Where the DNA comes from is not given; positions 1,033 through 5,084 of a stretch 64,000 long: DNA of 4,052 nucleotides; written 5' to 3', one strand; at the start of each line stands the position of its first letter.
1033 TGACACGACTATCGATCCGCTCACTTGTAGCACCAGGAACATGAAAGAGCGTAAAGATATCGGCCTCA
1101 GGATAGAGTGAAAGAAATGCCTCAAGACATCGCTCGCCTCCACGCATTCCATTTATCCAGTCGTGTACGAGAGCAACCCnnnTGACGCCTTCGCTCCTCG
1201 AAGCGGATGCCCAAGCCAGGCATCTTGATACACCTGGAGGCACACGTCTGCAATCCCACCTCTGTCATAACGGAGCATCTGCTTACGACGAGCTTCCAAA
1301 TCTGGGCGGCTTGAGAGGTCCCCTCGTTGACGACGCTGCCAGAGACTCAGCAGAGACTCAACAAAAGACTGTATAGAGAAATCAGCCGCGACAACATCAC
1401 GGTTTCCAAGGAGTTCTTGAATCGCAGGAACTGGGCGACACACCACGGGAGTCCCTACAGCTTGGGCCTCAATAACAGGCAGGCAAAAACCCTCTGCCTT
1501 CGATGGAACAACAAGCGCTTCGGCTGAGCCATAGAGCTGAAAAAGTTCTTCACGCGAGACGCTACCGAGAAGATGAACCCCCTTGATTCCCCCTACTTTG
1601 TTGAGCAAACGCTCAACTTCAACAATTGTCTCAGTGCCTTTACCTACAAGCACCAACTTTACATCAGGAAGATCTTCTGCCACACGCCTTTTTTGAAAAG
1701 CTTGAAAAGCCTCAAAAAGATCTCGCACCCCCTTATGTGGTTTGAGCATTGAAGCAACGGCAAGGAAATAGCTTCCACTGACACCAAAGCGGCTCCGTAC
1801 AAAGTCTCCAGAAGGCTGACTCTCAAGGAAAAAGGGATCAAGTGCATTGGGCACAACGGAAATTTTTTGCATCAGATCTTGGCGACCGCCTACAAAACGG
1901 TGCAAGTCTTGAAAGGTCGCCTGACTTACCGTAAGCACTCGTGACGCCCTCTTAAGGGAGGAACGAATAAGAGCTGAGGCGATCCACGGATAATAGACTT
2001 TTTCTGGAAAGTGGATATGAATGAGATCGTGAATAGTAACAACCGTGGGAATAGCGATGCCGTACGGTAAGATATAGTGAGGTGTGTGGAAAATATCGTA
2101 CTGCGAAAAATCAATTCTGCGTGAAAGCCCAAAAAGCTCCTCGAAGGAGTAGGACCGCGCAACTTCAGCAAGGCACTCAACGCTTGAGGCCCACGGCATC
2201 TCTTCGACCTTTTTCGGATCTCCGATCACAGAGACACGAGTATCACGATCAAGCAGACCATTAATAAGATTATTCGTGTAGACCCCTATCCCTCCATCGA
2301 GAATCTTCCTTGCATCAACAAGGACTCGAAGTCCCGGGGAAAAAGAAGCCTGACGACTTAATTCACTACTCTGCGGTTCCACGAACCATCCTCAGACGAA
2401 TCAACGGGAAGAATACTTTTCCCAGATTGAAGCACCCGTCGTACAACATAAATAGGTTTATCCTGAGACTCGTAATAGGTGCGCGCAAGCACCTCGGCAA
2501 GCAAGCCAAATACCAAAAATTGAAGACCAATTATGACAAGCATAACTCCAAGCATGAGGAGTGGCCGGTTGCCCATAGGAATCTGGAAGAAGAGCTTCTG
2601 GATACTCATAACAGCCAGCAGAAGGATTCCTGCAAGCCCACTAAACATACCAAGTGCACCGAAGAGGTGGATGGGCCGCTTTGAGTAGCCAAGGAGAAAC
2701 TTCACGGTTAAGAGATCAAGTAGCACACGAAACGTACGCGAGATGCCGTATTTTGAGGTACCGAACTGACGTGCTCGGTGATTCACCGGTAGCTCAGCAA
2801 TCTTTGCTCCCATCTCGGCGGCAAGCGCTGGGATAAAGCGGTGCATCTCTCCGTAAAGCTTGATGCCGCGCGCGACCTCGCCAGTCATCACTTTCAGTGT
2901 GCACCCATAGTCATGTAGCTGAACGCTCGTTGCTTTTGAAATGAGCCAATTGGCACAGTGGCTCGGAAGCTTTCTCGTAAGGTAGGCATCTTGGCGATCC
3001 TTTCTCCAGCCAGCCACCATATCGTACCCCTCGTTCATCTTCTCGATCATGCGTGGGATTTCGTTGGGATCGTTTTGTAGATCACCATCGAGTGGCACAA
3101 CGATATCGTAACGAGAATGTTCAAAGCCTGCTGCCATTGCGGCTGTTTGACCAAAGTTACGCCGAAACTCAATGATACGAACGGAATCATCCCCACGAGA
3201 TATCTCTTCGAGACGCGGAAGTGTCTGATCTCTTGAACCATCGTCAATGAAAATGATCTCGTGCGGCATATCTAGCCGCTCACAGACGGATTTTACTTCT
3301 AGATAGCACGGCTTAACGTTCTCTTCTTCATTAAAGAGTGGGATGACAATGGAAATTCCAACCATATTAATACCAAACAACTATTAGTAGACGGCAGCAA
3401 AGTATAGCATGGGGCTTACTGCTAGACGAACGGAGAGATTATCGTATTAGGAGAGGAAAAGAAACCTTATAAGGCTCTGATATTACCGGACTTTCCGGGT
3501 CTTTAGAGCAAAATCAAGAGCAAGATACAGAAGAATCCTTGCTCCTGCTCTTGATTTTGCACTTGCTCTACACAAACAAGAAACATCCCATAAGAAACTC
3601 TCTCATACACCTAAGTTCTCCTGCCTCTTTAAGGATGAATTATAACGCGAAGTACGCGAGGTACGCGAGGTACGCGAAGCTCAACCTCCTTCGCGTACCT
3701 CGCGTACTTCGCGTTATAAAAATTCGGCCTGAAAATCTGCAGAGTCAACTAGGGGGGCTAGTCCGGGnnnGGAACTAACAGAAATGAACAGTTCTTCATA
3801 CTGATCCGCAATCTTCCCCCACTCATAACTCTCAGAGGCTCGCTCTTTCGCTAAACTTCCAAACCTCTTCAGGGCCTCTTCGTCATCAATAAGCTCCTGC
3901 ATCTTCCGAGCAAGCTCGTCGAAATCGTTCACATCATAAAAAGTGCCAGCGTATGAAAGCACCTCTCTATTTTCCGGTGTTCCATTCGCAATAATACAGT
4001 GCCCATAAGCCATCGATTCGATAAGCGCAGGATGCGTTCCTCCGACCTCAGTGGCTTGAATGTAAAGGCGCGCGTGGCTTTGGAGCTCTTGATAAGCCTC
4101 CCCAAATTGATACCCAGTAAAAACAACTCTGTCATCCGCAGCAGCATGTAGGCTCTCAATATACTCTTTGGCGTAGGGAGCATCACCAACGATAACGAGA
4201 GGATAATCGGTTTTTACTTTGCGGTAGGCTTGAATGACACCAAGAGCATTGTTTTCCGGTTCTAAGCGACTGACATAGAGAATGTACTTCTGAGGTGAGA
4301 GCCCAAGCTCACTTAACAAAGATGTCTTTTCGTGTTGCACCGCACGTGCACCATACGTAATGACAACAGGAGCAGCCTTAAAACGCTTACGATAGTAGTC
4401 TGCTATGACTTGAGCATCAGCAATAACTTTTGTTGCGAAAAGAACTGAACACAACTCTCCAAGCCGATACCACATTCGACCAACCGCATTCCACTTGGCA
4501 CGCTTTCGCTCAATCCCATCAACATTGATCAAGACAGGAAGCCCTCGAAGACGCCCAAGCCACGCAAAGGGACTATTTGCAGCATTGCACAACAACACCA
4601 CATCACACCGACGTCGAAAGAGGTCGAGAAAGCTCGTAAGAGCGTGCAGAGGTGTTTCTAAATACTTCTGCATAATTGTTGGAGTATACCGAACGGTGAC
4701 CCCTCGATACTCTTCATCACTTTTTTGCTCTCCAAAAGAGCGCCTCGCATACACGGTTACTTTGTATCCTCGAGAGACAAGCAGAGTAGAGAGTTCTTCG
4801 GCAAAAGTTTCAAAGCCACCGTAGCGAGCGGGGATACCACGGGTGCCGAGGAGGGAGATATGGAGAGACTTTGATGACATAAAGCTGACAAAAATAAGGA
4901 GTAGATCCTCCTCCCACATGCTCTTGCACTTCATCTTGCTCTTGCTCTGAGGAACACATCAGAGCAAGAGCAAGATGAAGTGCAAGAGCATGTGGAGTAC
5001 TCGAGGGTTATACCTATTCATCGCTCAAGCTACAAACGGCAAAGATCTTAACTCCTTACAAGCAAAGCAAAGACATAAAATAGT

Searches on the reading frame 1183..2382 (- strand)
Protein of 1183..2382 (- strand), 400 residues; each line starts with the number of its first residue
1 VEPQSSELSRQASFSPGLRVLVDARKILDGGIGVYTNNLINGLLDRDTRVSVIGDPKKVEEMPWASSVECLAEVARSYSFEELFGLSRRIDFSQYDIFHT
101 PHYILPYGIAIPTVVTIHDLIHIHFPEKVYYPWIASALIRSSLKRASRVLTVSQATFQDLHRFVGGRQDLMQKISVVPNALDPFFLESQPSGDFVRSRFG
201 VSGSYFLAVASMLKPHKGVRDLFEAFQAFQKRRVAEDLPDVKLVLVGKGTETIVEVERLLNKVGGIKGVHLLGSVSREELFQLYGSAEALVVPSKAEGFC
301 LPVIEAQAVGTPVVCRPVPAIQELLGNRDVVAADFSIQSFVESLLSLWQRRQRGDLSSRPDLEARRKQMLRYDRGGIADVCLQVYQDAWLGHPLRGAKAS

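Call 66: search_protein_families(library=pfam, proteins=[window:1183-2382:-], max_evalue=0.001)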
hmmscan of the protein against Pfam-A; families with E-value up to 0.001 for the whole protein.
window:1183-2382:- (400 aa): 6 families
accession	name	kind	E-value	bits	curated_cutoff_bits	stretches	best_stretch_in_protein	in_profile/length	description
PF00534.26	Glycos_transf_1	-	6.5e-24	84.8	26.4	1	204-350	15-158/172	Glycosyl transferases group 1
PF13692.12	Glyco_trans_1_4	-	2e-23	83.7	27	1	205-349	3-141/142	Glycosyl transferases group 1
PF13439.12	Glyco_transf_4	-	2.1e-17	64.1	28.5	1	30-183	2-168/170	Glycosyltransferase Family 4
PF13579.12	Glyco_trans_4_4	-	2.2e-10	41.6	29.7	1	30-179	1-157/158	Glycosyl transferase 4-like domain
PF20706.3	GT4-conflict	-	2.7e-09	36.9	26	1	214-327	209-322/385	Family 4 Glycosyltransferase in conflict systems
PF13524.12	Glyco_trans_1_2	-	0.00088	19.7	25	0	236-344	10-108/144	Glycosyl transferase-like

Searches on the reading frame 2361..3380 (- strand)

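Call 66: search_protein_families(library=pfam, proteins=[window:2361-3380:-], max_evalue=0.001)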
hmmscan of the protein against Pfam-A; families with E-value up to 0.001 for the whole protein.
window:2361-3380:- (340 aa): 3 families
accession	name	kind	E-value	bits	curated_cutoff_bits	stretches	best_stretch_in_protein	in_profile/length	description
PF00535.33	Glycos_transf_2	-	2.5e-30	106.1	23.3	1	10-142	1-131/168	Glycosyl transferase family 2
PF10111.15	Glyco_tranf_2_2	-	1.2e-06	28.7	27.3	1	10-111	1-102/276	Glycosyltransferase like family 2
PF13641.12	Glyco_tranf_2_3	-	0.00014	22.4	27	1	9-127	3-124/230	Glycosyltransferase like family 2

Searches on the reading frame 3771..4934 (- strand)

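Call 66: search_protein_families(library=pfam, proteins=[window:3771-4934:-], max_evalue=0.001)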
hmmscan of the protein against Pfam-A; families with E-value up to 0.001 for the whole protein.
window:3771-4934:- (388 aa): 6 families
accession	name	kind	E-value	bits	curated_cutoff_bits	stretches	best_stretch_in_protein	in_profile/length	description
PF00534.26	Glycos_transf_1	-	2.5e-20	73.1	26.4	1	214-364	14-171/172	Glycosyl transferases group 1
PF13692.12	Glyco_trans_1_4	-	7.3e-17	62.4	27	1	216-351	2-142/142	Glycosyl transferases group 1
PF09314.17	DUF1972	-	8.6e-15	55.3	25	1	25-196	3-185/186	Domain of unknown function (DUF1972)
PF13439.12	Glyco_transf_4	-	1.8e-11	44.8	28.5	1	38-192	1-161/170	Glycosyltransferase Family 4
PF13579.12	Glyco_trans_4_4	-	2.3e-10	41.5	29.7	1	39-190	1-152/158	Glycosyl transferase 4-like domain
PF13524.12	Glyco_trans_1_2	-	2.1e-06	28.2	25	1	241-380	12-143/144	Glycosyl transferase-like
